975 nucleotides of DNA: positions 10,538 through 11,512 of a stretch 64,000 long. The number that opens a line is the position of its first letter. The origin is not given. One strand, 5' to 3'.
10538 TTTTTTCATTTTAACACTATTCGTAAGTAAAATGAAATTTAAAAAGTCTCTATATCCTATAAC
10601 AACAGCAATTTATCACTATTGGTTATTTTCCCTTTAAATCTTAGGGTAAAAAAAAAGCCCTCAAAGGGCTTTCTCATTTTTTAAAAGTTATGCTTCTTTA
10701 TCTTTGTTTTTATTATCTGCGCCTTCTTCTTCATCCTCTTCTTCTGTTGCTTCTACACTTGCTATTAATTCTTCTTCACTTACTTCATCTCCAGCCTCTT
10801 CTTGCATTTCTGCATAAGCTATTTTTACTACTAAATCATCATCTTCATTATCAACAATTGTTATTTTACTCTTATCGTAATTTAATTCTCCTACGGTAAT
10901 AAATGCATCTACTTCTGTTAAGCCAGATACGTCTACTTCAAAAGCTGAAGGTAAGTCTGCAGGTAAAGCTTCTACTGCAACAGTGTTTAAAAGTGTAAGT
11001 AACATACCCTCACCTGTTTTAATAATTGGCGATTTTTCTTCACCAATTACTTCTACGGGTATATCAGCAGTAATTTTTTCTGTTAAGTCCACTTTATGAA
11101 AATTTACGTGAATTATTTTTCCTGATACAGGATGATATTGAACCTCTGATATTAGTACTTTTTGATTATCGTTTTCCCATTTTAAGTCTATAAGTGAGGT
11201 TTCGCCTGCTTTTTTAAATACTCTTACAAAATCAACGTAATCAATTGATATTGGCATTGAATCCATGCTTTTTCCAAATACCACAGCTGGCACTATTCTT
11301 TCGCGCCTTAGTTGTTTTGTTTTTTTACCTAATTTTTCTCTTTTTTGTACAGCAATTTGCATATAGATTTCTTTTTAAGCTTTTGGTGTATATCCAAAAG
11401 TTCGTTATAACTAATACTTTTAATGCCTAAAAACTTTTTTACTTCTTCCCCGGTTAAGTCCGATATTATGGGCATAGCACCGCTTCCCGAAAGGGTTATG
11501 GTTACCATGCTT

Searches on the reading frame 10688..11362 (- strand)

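Call 59: search_protein_families(library=pfam, proteins=[window:10688-11362:-], max_evalue=0.00001)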
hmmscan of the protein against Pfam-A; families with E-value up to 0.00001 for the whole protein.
window:10688-11362:- (224 aa): 2 families
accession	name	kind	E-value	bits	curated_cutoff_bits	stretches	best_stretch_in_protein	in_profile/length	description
PF01386.24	Ribosomal_L25p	-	4.2e-22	78.9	23.6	1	3-88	1-82/82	Ribosomal L25p family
PF14693.11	Ribosomal_TL5_C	-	1.7e-14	54.4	27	1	96-183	1-82/84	Ribosomal protein TL5, C-terminal domain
